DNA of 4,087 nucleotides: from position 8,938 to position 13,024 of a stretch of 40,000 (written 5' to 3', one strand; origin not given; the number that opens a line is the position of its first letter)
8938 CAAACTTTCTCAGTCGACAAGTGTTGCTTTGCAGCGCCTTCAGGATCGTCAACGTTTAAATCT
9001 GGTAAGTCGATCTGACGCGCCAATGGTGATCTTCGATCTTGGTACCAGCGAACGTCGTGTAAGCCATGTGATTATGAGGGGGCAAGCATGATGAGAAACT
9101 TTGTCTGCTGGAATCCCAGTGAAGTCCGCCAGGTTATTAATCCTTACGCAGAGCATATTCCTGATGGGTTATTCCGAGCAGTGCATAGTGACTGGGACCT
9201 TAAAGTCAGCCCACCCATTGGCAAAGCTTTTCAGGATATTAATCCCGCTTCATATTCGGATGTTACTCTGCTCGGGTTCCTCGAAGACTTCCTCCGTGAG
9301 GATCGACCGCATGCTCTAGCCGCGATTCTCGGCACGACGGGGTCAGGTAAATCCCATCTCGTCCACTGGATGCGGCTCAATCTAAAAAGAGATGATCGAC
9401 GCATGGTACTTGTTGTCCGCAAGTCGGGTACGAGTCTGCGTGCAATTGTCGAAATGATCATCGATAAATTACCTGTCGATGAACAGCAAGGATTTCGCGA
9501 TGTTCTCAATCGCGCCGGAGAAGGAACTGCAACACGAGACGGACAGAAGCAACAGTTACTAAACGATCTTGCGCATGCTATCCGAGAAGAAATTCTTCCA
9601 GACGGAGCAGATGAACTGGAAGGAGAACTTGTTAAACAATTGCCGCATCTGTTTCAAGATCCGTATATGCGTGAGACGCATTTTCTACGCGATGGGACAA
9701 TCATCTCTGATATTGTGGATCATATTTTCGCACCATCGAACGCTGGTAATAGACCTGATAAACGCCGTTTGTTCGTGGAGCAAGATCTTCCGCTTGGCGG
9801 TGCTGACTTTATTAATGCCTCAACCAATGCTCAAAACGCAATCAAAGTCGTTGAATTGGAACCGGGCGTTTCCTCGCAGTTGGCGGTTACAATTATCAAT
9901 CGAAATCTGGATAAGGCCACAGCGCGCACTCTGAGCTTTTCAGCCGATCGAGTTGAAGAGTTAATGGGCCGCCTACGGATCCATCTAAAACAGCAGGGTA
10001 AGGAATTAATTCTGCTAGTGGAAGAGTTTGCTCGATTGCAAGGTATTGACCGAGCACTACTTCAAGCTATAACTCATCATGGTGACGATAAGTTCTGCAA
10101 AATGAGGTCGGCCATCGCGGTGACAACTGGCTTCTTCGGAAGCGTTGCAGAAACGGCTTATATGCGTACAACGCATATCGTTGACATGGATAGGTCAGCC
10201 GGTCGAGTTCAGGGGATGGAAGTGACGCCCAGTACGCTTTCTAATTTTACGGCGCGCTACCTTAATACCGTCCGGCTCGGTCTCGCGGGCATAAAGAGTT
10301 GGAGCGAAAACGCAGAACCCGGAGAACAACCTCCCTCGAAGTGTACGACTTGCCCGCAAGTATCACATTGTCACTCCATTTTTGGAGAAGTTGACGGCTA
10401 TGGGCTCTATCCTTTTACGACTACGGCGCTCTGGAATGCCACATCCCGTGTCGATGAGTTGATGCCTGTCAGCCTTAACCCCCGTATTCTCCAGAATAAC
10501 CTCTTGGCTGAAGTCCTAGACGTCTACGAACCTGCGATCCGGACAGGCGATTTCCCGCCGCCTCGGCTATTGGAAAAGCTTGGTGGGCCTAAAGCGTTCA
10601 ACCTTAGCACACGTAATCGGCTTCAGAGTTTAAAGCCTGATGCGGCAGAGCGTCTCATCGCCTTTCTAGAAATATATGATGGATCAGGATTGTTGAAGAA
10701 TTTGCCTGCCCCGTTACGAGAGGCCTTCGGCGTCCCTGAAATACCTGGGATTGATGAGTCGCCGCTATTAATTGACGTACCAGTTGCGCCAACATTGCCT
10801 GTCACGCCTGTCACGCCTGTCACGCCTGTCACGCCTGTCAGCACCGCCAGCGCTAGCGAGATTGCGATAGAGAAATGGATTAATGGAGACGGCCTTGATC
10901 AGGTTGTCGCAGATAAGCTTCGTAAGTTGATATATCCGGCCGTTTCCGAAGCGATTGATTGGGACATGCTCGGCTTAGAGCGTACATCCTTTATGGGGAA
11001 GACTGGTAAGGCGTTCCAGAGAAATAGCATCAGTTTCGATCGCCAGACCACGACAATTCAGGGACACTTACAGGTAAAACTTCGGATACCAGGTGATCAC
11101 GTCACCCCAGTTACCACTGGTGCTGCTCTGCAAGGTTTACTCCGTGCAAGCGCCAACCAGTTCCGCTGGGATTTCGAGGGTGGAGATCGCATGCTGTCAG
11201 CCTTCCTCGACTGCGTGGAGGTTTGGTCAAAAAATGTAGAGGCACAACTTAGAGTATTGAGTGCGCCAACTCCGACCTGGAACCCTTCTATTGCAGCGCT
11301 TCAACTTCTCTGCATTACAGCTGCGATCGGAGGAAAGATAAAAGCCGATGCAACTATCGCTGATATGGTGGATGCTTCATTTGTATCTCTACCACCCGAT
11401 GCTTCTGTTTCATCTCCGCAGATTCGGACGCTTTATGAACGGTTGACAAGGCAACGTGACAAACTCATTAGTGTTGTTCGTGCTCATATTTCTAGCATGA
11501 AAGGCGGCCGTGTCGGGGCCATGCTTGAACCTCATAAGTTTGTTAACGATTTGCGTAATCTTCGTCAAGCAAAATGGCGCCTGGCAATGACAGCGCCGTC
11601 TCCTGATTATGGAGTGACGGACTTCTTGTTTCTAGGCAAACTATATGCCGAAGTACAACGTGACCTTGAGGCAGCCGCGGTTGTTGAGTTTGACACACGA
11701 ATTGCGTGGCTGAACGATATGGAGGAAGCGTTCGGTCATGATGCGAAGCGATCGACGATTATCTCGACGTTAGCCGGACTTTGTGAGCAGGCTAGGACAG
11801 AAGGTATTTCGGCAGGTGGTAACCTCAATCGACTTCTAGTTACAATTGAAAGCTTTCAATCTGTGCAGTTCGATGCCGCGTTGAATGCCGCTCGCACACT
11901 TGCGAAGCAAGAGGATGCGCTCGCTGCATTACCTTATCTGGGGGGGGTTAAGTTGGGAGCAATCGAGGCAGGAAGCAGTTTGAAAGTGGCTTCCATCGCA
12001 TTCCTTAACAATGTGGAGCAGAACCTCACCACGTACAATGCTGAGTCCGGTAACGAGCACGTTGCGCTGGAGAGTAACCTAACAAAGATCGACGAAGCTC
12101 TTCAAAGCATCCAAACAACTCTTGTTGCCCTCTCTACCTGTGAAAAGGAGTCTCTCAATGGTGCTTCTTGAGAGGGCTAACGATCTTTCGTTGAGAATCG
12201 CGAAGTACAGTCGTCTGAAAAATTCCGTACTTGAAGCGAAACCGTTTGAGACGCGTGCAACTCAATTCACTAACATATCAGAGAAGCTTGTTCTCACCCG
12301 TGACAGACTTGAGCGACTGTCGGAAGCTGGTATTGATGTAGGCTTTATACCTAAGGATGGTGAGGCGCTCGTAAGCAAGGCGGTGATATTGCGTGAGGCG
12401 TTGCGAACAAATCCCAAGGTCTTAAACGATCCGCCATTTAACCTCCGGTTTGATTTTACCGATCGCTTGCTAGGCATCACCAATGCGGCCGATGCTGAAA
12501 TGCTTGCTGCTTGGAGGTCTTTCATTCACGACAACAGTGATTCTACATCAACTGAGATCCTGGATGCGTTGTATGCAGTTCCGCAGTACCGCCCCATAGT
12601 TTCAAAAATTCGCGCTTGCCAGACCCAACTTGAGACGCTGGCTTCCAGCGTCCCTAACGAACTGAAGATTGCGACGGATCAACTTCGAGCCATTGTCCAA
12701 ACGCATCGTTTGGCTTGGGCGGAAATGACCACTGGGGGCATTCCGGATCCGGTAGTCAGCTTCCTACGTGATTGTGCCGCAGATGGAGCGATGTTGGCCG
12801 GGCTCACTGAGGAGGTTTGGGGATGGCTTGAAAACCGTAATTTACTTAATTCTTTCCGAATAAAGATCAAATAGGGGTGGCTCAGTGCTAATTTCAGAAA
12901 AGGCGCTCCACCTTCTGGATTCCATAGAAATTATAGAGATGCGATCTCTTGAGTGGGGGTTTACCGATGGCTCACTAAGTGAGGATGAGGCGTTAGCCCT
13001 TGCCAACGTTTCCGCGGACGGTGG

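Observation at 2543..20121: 17.6-kb eight-gene operon with three different SF2 helicases, a P-loop NTPase and a PLD nuclease, almost fully translationally coupled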

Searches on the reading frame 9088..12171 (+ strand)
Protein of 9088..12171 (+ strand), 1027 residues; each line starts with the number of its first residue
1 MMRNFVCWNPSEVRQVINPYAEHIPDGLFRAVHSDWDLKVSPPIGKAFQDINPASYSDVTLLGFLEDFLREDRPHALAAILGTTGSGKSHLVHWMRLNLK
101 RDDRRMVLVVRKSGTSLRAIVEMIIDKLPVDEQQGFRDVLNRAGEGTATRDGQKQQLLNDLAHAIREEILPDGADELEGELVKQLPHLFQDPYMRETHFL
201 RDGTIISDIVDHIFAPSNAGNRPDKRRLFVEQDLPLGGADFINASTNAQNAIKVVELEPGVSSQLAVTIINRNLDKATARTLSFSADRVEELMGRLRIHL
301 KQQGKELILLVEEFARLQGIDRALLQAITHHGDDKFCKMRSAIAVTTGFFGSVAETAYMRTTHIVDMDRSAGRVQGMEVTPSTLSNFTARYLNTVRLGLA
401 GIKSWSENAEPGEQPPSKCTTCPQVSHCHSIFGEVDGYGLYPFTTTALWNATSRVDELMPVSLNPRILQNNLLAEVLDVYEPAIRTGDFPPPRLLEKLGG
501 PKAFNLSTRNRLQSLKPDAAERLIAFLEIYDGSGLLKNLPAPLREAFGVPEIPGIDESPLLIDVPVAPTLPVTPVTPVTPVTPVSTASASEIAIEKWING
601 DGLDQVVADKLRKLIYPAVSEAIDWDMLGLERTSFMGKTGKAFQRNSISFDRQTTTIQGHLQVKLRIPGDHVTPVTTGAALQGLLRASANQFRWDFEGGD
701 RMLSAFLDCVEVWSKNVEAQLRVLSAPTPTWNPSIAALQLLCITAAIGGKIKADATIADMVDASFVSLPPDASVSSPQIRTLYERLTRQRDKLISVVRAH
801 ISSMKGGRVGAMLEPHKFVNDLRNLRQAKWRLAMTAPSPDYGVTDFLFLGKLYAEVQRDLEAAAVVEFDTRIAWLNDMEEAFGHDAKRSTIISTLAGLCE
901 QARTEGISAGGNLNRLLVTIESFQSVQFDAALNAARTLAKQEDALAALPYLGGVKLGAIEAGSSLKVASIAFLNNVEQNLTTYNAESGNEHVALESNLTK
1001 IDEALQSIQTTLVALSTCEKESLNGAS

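Call 5: search_protein_families(library=ncbifam, proteins=[window:9088-12171:+], max_evalue=0.001)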
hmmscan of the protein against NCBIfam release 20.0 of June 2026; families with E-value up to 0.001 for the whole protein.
window:9088-12171:+ (1027 aa): 1 family
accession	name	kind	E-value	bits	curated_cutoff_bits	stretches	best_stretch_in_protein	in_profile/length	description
NF041065.1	DpdH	equivalog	6e-161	538.1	450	1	5-1006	1-1012/1014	protein DpdH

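Call 6: search_protein_families(library=pfam, proteins=[window:9088-12171:+], max_evalue=0.01)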
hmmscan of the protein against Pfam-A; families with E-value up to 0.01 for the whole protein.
window:9088-12171:+ (1027 aa): 4 families
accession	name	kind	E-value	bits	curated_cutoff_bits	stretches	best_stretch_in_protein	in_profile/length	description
PF13401.12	AAA_22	-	1.3e-09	38.9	27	1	77-191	7-110/130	AAA domain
PF09447.15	Cnl2_NKP2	-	6.9e-07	29.7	27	1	764-802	23-61/65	Cnl2/NKP2 family protein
PF13191.12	AAA_16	-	0.0047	17.9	32.6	0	69-170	16-103/167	AAA ATPase domain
PF01935.23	DUF87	-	0.0072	16.9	23.2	0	79-108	27-56/220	Helicase HerA, central domain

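Call 15: find_homologous_proteins(query=window:9088-12171:+, max_evalue=1e-10)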
Query window:9088-12171:+ (1027 aa): 369 proteins with E <= 1e-10 among 8000 candidates; the best 120 are listed.
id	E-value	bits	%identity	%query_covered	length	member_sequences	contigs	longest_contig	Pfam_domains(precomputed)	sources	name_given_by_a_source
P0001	0.0e+0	2304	100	100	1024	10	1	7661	PF09447.16,PF13401.13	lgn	-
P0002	0.0e+0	1592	70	100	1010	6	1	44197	PF13401.13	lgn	-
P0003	0.0e+0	1566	69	99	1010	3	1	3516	PF13401.13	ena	-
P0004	0.0e+0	1533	67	100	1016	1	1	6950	PF13401.13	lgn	-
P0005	0.0e+0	1417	63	100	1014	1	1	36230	PF13401.13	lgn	-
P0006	0.0e+0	1373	62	100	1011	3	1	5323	PF13401.13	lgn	-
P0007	0.0e+0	1353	61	100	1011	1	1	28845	PF13401.13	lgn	-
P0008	0.0e+0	1353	60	100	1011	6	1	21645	PF13401.13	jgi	jgi:energy-coupling factor transporter ATP-binding protein EcfA2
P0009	0.0e+0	1352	60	100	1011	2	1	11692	PF13401.13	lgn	-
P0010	0.0e+0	1348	60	99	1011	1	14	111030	PF13401.13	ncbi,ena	-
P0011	0.0e+0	1348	60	99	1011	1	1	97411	PF13401.13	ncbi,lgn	ncbi:MAG: protein DpdH [Devosia sp.]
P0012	0.0e+0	1348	59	100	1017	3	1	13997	PF13401.13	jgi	jgi:hypothetical protein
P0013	0.0e+0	1339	60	100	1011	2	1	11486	PF13401.13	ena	-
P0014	0.0e+0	1337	60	100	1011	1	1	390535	PF13401.13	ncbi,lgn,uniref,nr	ncbi:protein DpdH [Mesorhizobium sp. ES1-6]|uniref:protein DpdH n=1 Tax=Mesorhizobium sp. ES1-6 TaxI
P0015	0.0e+0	1336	60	99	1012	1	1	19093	PF13401.13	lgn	-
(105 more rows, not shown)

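Call 18: find_related_loci(query=A1, collection=genome_contigs, flank=10000)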
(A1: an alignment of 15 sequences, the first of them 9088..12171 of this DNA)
Query A1 (1027 aa) in genome_contigs; peptide patterns used: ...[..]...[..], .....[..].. (x = any residue, [..] = any of these).
109 stretches matched a pattern; 57 encode a relative of the query (tblastn E <= 1e-3); 56 distinct loci.
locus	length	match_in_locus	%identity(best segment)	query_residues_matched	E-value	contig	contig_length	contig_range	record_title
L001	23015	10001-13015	60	1-1019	0e+0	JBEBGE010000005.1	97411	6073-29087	MAG: Devosia sp. isolate ASF_14 NODE_67_length_97411_cov_6.177029, whole genome shotgun sequence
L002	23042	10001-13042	58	1-1026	0e+0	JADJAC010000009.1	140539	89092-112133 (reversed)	MAG: Sphingomonadales bacterium isolate AalW_18-Q3-R10-53_BATAC.245 tig00405321-10-1403410, whole genome shotgun sequenc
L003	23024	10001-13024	57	1-1021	0e+0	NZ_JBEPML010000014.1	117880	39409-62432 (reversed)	Aquamicrobium terrae strain DSM 27865 Ga0480225_14, whole genome shotgun sequence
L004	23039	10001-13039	57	1-1026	0e+0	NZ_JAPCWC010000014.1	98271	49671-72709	Novosphingobium clariflavum strain 164 14, whole genome shotgun sequence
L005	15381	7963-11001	57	1-1026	0e+0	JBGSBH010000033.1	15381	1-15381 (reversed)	MAG: Cypionkella sp. isolate NCIPD_CMAR_MAG_6 k141_1549924_length_15381_cov_10.0000, whole genome shotgun sequence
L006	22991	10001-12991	59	2-1016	0e+0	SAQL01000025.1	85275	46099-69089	MAG: Mesorhizobium sp. isolate N.Ca.IN.013.02.1 NODE_25_length_85275_cov_17.151924, whole genome shotgun sequence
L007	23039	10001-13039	57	1-1026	0e+0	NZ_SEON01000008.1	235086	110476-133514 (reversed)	Sphingobium fuliginis strain DSM 18781 NODE_8_length_235086_cov_86.117132, whole genome shotgun sequence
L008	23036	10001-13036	57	1-1026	0e+0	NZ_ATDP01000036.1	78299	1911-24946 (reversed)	Sphingobium lactosutens DS20 contig036, whole genome shotgun sequence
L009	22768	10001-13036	57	1-1025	0e+0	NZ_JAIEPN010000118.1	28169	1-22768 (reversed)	MAG: Novosphingobium sp. isolate co.spades.DASTOOL.2.5kb_017 c_000000439945, whole genome shotgun sequence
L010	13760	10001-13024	57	1-1021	0e+0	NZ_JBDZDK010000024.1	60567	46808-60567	Sphingomonas silueang strain VNH70 contig24, whole genome shotgun sequence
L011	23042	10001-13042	58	1-1026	0e+0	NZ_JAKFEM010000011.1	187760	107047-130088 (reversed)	MAG: Sphingopyxis sp. isolate LC073 contig-124_48, whole genome shotgun sequence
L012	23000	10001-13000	55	1-1016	0e+0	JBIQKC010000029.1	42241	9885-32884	MAG: Sphingomonadales bacterium isolate mag.22f NODE_1225_length_42241, whole genome shotgun sequence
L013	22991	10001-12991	54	1-1015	0e+0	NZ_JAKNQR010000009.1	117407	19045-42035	Sphingomonas panaciterrae strain KCTC 42346 Scaffold9, whole genome shotgun sequence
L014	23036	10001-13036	54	1-1026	0e+0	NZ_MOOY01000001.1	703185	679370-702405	Pararhizobium arenae strain MIM27 scaffold1, whole genome shotgun sequence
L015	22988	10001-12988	55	1-1016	0e+0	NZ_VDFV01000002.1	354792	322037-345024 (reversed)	Rubellimicrobium roseum strain YIM 48858 Scaffold2_1, whole genome shotgun sequence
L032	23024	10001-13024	42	6-1012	0e+0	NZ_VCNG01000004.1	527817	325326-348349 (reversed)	Pseudomonas sp. ICMP22404 contig00004, whole genome shotgun sequence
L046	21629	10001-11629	26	7-553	2e-29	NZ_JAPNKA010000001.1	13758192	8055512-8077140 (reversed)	Archangium lansingense strain MIWBW ctg.000000F, whole genome shotgun sequence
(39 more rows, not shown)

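Call 43: search_protein_families(library=padloc, proteins=[window:9088-12171:+], max_evalue=0.001)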
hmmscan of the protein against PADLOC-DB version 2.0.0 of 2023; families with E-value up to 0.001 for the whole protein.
window:9088-12171:+ (1027 aa): 13 families
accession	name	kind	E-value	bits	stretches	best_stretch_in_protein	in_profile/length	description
PDLC02883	DpdH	-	0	1331.3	1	1-1022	1-1009/1013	DpdH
PDLC02891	DpdH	-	9.3e-106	353.3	1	2-1012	4-998/1009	DpdH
PDLC02881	DpdH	-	7.3e-40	134.7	1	12-640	12-696/1071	DpdH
PDLC02878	DpdH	-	8.1e-36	121.4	1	3-448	6-454/1015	DpdH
PDLC02885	DpdH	-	3.1e-35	119.4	1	17-726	18-743/1022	DpdH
PDLC02884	DpdH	-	2.6e-32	109.7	2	250-449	309-517/1136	DpdH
PDLC02876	DpdH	-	1.8e-31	106.8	1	2-654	172-845/1206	DpdH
PDLC02882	DpdH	-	1.5e-29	100.2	1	12-627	12-667/1054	DpdH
PDLC02875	DpdH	-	4.9e-28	95.6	1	72-625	67-652/1030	DpdH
PDLC02879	DpdH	-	5.8e-22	75.4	1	64-497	55-517/1064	DpdH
PDLC02888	DpdH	-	2.8e-19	67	1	268-580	285-606/622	DpdH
PDLC02880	DpdH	-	4.7e-18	62.8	1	75-447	72-454/1025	DpdH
PDLC04140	mad8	-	0.00024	18.7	1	76-185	28-146/314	mads_8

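Call 49: search_solved_structures(query=window:9088-12171:+, max_evalue=0.1)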
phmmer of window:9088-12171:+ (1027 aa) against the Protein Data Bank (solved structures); distinct sequences matched with E-value up to 0.1: 0.

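Call 88: search_protein_families(library=ncbifam, proteins=[L046:3308-6721:+, L046:9116-9976:+, L046:13048-13728:+, L046:18780-20963:+, L032:13044-13754:+], max_evalue=0.01)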
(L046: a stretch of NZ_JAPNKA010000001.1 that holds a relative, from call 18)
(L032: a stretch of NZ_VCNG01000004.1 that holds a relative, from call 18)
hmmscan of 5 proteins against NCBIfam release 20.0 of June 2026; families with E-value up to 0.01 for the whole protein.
L046:3308-6721:+ (1137 aa): 10 families
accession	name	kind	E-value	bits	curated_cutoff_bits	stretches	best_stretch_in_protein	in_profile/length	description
NF041062.1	DpdE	equivalog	2.5e-125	419.7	500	1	62-1126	2-1043/1048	protein DpdE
NF003426.0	PRK04914.1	equivalog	5.1e-72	243.4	576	2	68-487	16-424/959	RNA polymerase-associated protein RapA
NF038317.1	DISARM_DrmD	equivalog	3.4e-48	164.7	610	2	207-389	103-311/1021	DISARM system SNF2-like helicase DrmD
NF042964.1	phospholipD_antiphage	equivalog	8.8e-30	103.7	1100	2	209-380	226-427/895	phospholipase D-like domain-containing anti-phage protein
NF038318.1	DISARM_DrmD_b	equivalog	1.6e-28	99.4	950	2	203-385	21-212/868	DISARM system SNF2-like helicase DrmD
NF058637.1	helic_SCO1167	equivalog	7.6e-18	64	1200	2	233-349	493-607/932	SCO1167/SCO6262 family helicase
NF053675.1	pilus_reg_Snf2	equivalog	3.6e-11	41.9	1100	2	232-341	607-715/1029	pilus expression-regulating Snf2 family helicase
NF041790.1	anti-phage_ZorD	equivalog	2.3e-08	32.5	1500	1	169-293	542-670/1035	type I Zorya anti-phage system protein ZorD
NF010337.0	PRK13766.1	equivalog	5.9e-05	21.4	610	0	607-761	332-482/781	Hef nuclease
TIGR04095.1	dnd_restrict_1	equivalog_domain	0.0031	16.6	600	0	210-285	7-81/451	DNA phosphorothioation system restriction enzyme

L046:9116-9976:+ (286 aa): 2 families
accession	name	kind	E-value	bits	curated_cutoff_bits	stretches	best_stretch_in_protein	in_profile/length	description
NF041064.1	DpdG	equivalog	6.1e-14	52.1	80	1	18-253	23-273/290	protein DpdG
NF000048.1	AAC_6p_A40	exception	0.0057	16.2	400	0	228-269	72-114/184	aminoglycoside 6'-N-acetyltransferase AacA40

L046:13048-13728:+ (226 aa): 0 families

L046:18780-20963:+ (727 aa): 1 family
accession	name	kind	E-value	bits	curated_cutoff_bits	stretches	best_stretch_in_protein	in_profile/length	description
NF041061.1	DpdD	equivalog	2.8e-57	195.1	300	1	51-715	35-702/704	protein DpdD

L032:13044-13754:+ (237 aa): 1 family
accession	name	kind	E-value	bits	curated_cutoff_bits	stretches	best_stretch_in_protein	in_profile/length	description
NF041066.2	DpdI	equivalog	4.3e-06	26.9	150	1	1-236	2-239/239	protein DpdI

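Call 93: search_protein_families(library=padloc, proteins=[window:9088-12171:+], max_evalue=5)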
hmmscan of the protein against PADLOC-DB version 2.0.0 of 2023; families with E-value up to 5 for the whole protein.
window:9088-12171:+ (1027 aa): 13 families
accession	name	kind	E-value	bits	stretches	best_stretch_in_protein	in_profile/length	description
PDLC02883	DpdH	-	0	1331.3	1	1-1022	1-1009/1013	DpdH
PDLC02891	DpdH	-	9.3e-106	353.3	1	2-1012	4-998/1009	DpdH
PDLC02881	DpdH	-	7.3e-40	134.7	2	12-640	12-696/1071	DpdH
PDLC02878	DpdH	-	8.1e-36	121.4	2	3-448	6-454/1015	DpdH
PDLC02885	DpdH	-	3.1e-35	119.4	1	17-726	18-743/1022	DpdH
PDLC02884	DpdH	-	2.6e-32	109.7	2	250-449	309-517/1136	DpdH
PDLC02876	DpdH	-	1.8e-31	106.8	1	2-654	172-845/1206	DpdH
PDLC02882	DpdH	-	1.5e-29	100.2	1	12-627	12-667/1054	DpdH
PDLC02875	DpdH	-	4.9e-28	95.6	1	72-625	67-652/1030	DpdH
PDLC02879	DpdH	-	5.8e-22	75.4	1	64-497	55-517/1064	DpdH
PDLC02888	DpdH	-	2.8e-19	67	2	268-580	285-606/622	DpdH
PDLC02880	DpdH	-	4.7e-18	62.8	1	75-447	72-454/1025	DpdH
PDLC04140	mad8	-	0.00024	18.7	1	76-185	28-146/314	mads_8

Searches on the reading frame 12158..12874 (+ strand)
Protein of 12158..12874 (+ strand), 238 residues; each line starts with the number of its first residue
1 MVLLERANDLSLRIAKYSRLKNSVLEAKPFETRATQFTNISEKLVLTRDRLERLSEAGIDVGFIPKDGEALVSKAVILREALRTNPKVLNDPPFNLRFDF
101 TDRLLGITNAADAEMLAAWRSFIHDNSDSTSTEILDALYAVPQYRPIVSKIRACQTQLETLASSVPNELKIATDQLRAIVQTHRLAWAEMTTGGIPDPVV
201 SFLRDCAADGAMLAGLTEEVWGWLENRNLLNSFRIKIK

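Call 5: search_protein_families(library=ncbifam, proteins=[window:12158-12874:+], max_evalue=0.001)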
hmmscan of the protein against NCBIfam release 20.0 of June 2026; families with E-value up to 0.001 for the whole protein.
window:12158-12874:+ (238 aa): 1 family
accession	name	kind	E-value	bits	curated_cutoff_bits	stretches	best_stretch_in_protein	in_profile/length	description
NF041066.2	DpdI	equivalog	3.2e-08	33.9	150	1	1-235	1-239/239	protein DpdI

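Call 6: search_protein_families(library=pfam, proteins=[window:12158-12874:+], max_evalue=0.01)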
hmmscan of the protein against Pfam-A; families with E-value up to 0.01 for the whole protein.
window:12158-12874:+ (238 aa): 0 families

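Call 43: search_protein_families(library=padloc, proteins=[window:12158-12874:+], max_evalue=0.001)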
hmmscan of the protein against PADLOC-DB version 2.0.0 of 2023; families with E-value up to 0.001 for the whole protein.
window:12158-12874:+ (238 aa): 0 families

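Call 70: search_protein_families(library=pfam, proteins=[window:12158-12871:+], max_evalue=10)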
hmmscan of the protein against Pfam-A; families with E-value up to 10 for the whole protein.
seq(238 aa): 1 family
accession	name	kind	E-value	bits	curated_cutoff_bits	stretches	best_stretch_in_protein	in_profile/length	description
PF17937.6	TetR_C_28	-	0.13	13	26.4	1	173-217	30-74/96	Tetracyclin repressor-like, C-terminal domain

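Call 93: search_protein_families(library=padloc, proteins=[window:12158-12874:+], max_evalue=5)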
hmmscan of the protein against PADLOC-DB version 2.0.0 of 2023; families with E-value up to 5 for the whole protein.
window:12158-12874:+ (238 aa): 0 families
